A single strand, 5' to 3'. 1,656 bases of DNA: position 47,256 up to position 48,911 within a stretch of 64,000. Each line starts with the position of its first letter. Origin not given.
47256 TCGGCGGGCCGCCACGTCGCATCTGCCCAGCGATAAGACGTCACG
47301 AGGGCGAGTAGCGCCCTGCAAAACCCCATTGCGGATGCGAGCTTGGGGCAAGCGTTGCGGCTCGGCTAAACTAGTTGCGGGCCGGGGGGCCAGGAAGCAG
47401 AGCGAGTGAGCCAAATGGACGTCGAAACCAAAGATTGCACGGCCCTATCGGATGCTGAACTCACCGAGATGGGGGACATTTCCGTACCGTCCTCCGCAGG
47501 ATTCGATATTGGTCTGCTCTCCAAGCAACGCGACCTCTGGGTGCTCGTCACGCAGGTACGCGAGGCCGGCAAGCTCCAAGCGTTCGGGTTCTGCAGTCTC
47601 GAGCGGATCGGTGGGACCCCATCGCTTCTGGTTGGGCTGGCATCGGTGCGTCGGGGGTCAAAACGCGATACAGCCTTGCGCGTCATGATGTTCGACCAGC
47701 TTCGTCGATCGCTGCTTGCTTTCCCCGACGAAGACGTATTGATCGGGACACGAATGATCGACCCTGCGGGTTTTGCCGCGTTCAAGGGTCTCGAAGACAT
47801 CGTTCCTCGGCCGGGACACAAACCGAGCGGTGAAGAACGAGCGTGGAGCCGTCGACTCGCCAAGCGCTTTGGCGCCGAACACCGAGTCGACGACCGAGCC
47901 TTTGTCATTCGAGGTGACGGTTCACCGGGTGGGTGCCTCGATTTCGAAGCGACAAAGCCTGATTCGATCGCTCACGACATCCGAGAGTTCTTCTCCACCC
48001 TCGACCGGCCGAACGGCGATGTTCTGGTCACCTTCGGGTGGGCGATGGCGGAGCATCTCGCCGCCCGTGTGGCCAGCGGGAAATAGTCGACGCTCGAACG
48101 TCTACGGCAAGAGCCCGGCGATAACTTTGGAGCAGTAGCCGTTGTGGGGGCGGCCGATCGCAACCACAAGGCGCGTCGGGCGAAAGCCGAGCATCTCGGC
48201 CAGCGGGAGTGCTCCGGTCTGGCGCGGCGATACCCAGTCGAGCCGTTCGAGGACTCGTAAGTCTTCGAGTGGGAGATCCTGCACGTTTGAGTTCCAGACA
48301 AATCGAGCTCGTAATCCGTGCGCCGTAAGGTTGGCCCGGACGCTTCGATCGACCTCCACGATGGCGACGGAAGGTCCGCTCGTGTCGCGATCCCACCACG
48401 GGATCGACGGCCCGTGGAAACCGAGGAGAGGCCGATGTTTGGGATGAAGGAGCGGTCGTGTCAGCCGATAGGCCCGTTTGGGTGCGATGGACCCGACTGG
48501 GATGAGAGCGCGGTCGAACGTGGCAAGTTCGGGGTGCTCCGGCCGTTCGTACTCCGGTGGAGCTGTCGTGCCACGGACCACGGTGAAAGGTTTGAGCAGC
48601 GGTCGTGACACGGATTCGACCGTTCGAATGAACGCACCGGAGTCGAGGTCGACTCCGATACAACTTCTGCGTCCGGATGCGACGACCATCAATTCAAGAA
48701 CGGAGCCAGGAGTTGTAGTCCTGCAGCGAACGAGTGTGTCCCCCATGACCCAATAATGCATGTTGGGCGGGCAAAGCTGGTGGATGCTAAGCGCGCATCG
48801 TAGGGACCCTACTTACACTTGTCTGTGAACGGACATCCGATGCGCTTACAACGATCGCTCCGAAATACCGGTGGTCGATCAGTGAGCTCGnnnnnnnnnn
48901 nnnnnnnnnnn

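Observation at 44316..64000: About 20 kb accessory exopolysaccharide locus with an unusual mix of pathway types, next to dnaE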

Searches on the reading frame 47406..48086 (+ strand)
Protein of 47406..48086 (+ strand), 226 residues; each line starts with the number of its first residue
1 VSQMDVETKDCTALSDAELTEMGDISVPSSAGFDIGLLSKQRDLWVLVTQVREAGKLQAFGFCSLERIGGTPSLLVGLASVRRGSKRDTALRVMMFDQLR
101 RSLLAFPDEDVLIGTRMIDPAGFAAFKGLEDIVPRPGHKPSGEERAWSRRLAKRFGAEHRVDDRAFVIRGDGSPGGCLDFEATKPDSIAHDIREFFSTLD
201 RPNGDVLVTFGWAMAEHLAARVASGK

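Call 4: search_protein_families(library=pfam, proteins=[window:47406-48086:+], max_evalue=0.01)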
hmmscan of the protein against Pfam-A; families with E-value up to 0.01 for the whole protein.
window:47406-48086:+ (226 aa): 0 families

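Call 6: search_protein_families(library=ncbifam, proteins=[window:47406-48086:+], max_evalue=0.01)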
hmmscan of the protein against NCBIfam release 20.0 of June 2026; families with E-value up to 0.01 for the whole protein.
window:47406-48086:+ (226 aa): 0 families

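Call 28: search_protein_families(library=pfam, proteins=[window:47406-48086:+], max_evalue=5)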
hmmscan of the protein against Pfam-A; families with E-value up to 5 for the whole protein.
window:47406-48086:+ (226 aa): 0 families

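Call 34: search_solved_structures(query=window:47406-48086:+, max_evalue=10)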
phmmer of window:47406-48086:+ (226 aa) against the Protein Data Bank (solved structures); distinct sequences matched with E-value up to 10: 0.
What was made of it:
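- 47406..48086 (+): g3: GNAT-fold protein. It is a conserved dnaE neighbour of Acidimicrobiia and probably not EPS-specific. No Pfam or PDB sequence hit (calls 4, 28, 34).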

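Call 45: find_homologous_proteins(query=window:47406-48086:+, max_evalue=0.001)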
Query window:47406-48086:+ (226 aa): 7230 proteins with E <= 0.001 among 8000 candidates; the best 120 are listed.
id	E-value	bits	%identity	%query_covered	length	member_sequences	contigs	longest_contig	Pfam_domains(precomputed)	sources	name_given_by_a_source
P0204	7.1e-146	502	100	100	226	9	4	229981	-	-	-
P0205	2.5e-128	444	89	99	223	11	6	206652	-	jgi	jgi:hypothetical protein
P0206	1.3e-120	419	84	99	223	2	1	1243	-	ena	-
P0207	4.9e-117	407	83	99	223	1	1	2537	-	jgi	jgi:hypothetical protein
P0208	9.1e-115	400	80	99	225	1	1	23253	-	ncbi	-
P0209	2.6e-114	398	80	99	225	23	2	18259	-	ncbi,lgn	-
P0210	4.2e-114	398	80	99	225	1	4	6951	-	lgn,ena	-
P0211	1.7e-113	396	79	99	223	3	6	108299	-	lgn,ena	-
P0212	2.5e-113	395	80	99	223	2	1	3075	-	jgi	jgi:hypothetical protein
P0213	4.9e-113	394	80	99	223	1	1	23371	-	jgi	jgi:hypothetical protein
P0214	6.3e-113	394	79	99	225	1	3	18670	-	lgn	-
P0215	2.3e-112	392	78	99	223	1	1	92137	-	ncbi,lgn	-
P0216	5.6e-112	391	78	99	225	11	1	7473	-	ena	-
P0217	7.0e-112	390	80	99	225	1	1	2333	-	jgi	jgi:hypothetical protein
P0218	2.1e-111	389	77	98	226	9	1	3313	-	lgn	-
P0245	6.2e-105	368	73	98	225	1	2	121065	-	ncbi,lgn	-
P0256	4.8e-102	358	73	98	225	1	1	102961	-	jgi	jgi:hypothetical protein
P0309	2.1e-97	343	67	99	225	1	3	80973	-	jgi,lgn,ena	-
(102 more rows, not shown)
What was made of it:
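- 47406..48086 (+): More than 7000 homologues (call 45).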

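Call 46: find_encoding_contigs(protein=P0245, flank=10000, max_places=1)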
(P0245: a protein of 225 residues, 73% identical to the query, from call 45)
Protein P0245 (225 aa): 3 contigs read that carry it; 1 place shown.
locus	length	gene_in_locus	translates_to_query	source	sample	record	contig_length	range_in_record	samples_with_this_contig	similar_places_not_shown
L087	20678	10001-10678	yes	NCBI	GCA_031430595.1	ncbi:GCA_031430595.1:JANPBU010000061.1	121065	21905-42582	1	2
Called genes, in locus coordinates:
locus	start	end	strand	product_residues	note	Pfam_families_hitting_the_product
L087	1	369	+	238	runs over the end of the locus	PF02578:Cu-oxidase_4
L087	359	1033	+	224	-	PF01168:Ala_racemase_N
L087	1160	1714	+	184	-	PF04472:SepF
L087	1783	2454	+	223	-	PF05103:DivIVA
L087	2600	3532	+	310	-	-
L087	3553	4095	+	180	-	PF01252:Peptidase_A8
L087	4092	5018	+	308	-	PF01479:S4 (weak), PF00849:PseudoU_synth_2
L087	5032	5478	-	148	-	PF02082:Rrf2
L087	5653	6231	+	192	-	PF10759:BPA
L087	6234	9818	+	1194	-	PF02811:PHP, PF07733:DNA_pol3_alpha, PF17657:DNA_pol3_finger, PF14579:HHH_6, PF01336:tRNA_anti-codon (weak)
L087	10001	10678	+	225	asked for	-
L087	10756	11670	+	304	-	PF01734:Patatin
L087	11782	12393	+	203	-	-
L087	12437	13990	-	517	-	PF13727:CoA_binding_3, PF02397:Bac_transf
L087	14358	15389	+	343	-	PF00535:Glycos_transf_2, PF13641:Glyco_tranf_2_3 (weak), PF13632:Glyco_trans_2_3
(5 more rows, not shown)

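Call 47: find_encoding_contigs(protein=P0205, flank=10000, max_places=1)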
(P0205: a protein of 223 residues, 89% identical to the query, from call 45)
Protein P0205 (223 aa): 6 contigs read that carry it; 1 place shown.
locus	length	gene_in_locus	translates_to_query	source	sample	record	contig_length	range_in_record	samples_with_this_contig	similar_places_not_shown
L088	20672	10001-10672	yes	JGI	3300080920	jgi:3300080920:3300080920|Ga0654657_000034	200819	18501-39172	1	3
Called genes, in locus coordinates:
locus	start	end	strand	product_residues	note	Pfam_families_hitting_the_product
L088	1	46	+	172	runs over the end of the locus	PF01252:Peptidase_A8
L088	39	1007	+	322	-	PF00849:PseudoU_synth_2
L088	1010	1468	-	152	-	PF02082:Rrf2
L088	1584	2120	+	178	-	PF10759:BPA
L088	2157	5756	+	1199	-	PF02811:PHP, PF07733:DNA_pol3_alpha, PF17657:DNA_pol3_finger, PF14579:HHH_6, PF01336:tRNA_anti-codon (weak)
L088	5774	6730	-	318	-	PF13472:Lipase_GDSL_2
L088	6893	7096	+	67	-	-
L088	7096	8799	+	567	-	PF04932:Wzy_C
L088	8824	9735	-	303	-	PF13489:Methyltransf_23, PF08241:Methyltransf_11, PF13649:Methyltransf_25, PF13847:Methyltransf_31, PF08242:Methyltransf_12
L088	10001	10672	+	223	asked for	-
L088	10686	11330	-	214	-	-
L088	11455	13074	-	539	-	PF13727:CoA_binding_3, PF02397:Bac_transf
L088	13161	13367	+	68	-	-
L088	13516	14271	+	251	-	PF00132:Hexapep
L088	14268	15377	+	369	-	PF13641:Glyco_tranf_2_3, PF00535:Glycos_transf_2, PF10111:Glyco_tranf_2_2 (faint), PF13632:Glyco_trans_2_3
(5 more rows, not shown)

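Call 56: predict_structure(alignment_id=A4)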
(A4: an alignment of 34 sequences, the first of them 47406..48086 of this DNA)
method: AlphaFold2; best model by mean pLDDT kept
length: 226 residues; sequences in the alignment: 34
mean_pLDDT: 88.7   pTM: 0.86
mean pLDDT of the five models: 88.7, 80.2, 73.0, 70.7, 57.5
residues with pLDDT >= 90: 118; 70-90: 104; 50-70: 4; < 50: 0
segments of 3 or more residues with pLDDT < 50: none
pLDDT, mean of each block of 10 residues (from residue 1): 85 93 90 88 91 95 94 94 89 93 92 92 85 80 91 90 89 88 80 88 91 84 71
secondary structure, 60 per line:
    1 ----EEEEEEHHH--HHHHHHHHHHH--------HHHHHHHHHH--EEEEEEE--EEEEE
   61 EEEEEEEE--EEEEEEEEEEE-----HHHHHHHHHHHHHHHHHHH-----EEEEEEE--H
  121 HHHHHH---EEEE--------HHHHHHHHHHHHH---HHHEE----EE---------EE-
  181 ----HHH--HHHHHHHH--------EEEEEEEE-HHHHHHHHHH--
elements in order: E5-10 H16-26 H35-44 E47-53 E56-68 E71-81 H87-105 E111-117 H120-126 E130-133 H142-154 H190-197 E206-213 H215-224

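Call 58: fold_search(model_id=the predicted structure, library=pdb)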
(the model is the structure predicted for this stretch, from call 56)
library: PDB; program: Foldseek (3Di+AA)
matches with E <= 10: 1065; with E <= 0.001: 90
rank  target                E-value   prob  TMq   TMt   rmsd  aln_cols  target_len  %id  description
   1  7kd7_A                1.0e-05  1.00  0.41  0.45   4.6       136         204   15  Crystal structure of human NatD (NAA40) bound to a bisubstrate analogue (released 2021-06-16)
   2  5isv_B                1.3e-05  1.00  0.43  0.60   6.4       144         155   13  Crystal structure of the ribosomal-protein-S18-alanine N-acetyltransferase from Escherichia coli (released 2016-04-13)
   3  7kpu_D                1.5e-05  1.00  0.37  0.42   4.5       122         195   16  Crystal structure of human NatD (NAA40) bound to a bisubstrate analogue with a C-3 linker (released 2021-06-16)
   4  7kpu_A                1.9e-05  1.00  0.36  0.41   4.6       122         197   16  Crystal structure of human NatD (NAA40) bound to a bisubstrate analogue with a C-3 linker (released 2021-06-16)
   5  4u9w_C                1.9e-05  1.00  0.42  0.47   5.2       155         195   14  Crystal Structure of NatD bound to H4/H2A peptide and CoA (released 2015-01-28)
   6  4u9w_D                2.4e-05  1.00  0.38  0.44   4.4       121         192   15  Crystal Structure of NatD bound to H4/H2A peptide and CoA (released 2015-01-28)
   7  4u9w_A                2.4e-05  1.00  0.36  0.41   4.6       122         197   16  Crystal Structure of NatD bound to H4/H2A peptide and CoA (released 2015-01-28)
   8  7kd7_D                2.4e-05  1.00  0.39  0.43  10.9       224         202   10  Crystal structure of human NatD (NAA40) bound to a bisubstrate analogue (released 2021-06-16)
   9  5isv_A                2.6e-05  1.00  0.43  0.59   6.3       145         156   12  Crystal structure of the ribosomal-protein-S18-alanine N-acetyltransferase from Escherichia coli (released 2016-04-13)
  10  4u9w_B                3.1e-05  1.00  0.38  0.42   4.5       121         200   14  Crystal Structure of NatD bound to H4/H2A peptide and CoA (released 2015-01-28)
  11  9evq_A                3.3e-05  1.00  0.51  0.53   5.6       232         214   12  Crystal structure of the kinetoplastid kinetochore protein KKT23 acetyltransferase domain from Trypanosoma brucei (released 2024-08-28)
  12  4u9v                  4.6e-05  1.00  0.34  0.39   4.9       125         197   15  Crystal structure of NatD (Naa40p) bound to acetyl CoA (released 2015-01-28)
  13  9f5q_B                4.9e-05  1.00  0.48  0.51   5.8       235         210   12  Crystal structure of selenomethionine-labelled kinetoplastid kinetochore protein KKT23 acetyltransferase domain from T (released 2024-08-28)
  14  9evq_B                5.2e-05  1.00  0.50  0.53   5.8       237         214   12  Crystal structure of the kinetoplastid kinetochore protein KKT23 acetyltransferase domain from Trypanosoma brucei (released 2024-08-28)
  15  4ua3_A                5.2e-05  1.00  0.41  0.48   5.2       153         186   16  Crystal structure of selenomethionine labeled SpNatD (released 2015-01-28)
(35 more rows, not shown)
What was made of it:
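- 47406..48086 (+): AF2 model pLDDT 88.7; Foldseek gives GNAT acetyltransferases NatD and RimI, prob 1.0 (calls 56, 58).
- Tried and rejected: Its GNAT fold (call 58) suggested a decoration enzyme.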

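Call 64: find_encoding_contigs(protein=P0309, flank=10000, max_places=1)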
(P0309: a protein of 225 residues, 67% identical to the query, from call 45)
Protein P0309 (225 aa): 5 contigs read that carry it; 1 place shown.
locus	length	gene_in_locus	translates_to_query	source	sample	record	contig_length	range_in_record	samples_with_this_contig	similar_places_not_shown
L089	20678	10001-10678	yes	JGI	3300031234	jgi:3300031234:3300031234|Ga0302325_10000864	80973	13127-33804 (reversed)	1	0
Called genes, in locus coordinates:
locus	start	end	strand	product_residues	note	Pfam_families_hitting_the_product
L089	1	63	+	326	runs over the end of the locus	PF01479:S4 (weak), PF00849:PseudoU_synth_2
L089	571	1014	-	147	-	PF13549:ATP-grasp_5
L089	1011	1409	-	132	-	-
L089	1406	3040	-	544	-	PF13302:Acetyltransf_3, PF00583:Acetyltransf_1, PF13508:Acetyltransf_7 (weak), PF02629:CoA_binding, PF13380:CoA_binding_2, PF13607:Succ_CoA_lig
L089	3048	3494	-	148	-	PF02082:Rrf2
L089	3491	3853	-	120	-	-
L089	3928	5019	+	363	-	PF08665:PglZ (faint), PF01663:Phosphodiest, PF01676:Metalloenzyme (weak)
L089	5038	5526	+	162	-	PF10759:BPA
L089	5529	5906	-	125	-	PF01850:PIN (weak)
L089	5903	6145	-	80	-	-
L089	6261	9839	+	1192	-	PF02811:PHP, PF07733:DNA_pol3_alpha, PF17657:DNA_pol3_finger, PF14579:HHH_6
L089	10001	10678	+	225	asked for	-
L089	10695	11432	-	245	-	-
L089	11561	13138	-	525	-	PF02661:Fic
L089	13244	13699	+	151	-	PF01243:PNPOx_N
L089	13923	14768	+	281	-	-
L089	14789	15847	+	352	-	PF04122:CW_binding_2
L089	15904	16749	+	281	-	-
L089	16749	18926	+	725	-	-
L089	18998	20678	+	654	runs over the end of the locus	PF09852:DUF2079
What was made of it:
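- The locus is missing at this site in L089 (call 64).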

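Call 65: find_encoding_contigs(protein=P0256, flank=10000, max_places=1)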
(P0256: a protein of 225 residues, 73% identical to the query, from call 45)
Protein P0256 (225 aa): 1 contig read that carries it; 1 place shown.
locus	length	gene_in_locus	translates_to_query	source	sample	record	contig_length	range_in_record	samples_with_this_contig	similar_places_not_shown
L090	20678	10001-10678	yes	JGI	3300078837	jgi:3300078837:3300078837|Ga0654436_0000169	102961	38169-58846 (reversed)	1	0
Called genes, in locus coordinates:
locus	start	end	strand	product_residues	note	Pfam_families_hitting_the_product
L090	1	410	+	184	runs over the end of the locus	PF04472:SepF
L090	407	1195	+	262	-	PF05103:DivIVA, PF28068:Scy (weak)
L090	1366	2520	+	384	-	-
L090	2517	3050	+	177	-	PF01252:Peptidase_A8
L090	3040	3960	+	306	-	PF01479:S4 (weak), PF00849:PseudoU_synth_2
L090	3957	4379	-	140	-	PF02082:Rrf2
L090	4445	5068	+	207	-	PF10759:BPA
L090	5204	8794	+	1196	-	PF02811:PHP, PF07733:DNA_pol3_alpha, PF17657:DNA_pol3_finger, PF14579:HHH_6, PF01336:tRNA_anti-codon (weak)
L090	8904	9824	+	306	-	PF13489:Methyltransf_23, PF08241:Methyltransf_11, PF08242:Methyltransf_12, PF13649:Methyltransf_25, PF13847:Methyltransf_31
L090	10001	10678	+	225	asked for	-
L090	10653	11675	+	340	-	PF01734:Patatin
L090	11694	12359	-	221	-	PF22557:DuOB (weak)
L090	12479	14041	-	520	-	PF13727:CoA_binding_3, PF02397:Bac_transf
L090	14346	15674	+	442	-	PF00535:Glycos_transf_2, PF10111:Glyco_tranf_2_2 (weak), PF13641:Glyco_tranf_2_3, PF13632:Glyco_trans_2_3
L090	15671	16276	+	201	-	PF00132:Hexapep (weak)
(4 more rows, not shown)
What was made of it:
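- Conserved chromosomal position next to cell-wall and division genes in many Acidimicrobiia (calls 46, 47, 65).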

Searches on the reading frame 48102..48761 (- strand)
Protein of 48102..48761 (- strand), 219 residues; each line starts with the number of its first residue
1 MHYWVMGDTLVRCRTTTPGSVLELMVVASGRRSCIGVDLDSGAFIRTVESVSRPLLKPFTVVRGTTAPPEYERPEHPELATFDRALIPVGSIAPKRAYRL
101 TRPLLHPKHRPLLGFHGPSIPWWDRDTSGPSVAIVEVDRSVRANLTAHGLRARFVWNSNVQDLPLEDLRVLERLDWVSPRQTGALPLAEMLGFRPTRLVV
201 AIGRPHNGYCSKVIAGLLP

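Call 4: search_protein_families(library=pfam, proteins=[window:48102-48761:-], max_evalue=0.01)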
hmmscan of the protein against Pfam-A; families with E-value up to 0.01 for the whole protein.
window:48102-48761:- (219 aa): 1 family
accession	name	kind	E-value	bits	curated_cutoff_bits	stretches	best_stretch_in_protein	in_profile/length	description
PF22557.2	DuOB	-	0.0014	19.2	27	0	129-216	126-209/210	Dual OB-containing domain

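Call 6: search_protein_families(library=ncbifam, proteins=[window:48102-48761:-], max_evalue=0.01)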
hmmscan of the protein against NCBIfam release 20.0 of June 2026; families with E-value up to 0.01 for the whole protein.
window:48102-48761:- (219 aa): 0 families

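Call 28: search_protein_families(library=pfam, proteins=[window:48102-48761:-], max_evalue=5)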
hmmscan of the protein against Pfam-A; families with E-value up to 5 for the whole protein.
window:48102-48761:- (219 aa): 1 family
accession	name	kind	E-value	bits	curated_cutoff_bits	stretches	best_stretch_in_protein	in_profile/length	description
PF22557.2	DuOB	-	0.0014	19.2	27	1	129-216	126-209/210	Dual OB-containing domain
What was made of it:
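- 48102..48761 (-): g4: 219-aa protein of unknown function that travels with the PHPT gene. Only a weak DuOB hit, E 1.4e-3, below cut-off (calls 4, 28).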

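Call 80: search_solved_structures(query=window:48102-48761:-, max_evalue=10)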
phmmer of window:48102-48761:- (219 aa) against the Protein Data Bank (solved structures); distinct sequences matched with E-value up to 10: 2.
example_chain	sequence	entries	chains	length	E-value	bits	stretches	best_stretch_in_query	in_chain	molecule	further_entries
4ijn_A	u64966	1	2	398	0.28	14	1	73-122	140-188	Acetate kinase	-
9nen_A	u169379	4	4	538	1.4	11.7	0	132-168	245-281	RNA-binding protein RO60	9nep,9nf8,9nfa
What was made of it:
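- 48102..48761 (-): No PDB hit (call 80).
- Tried and rejected: Pfam at E up to 5 and a PDB sequence search gave only noise-level hits (calls 28, 80).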
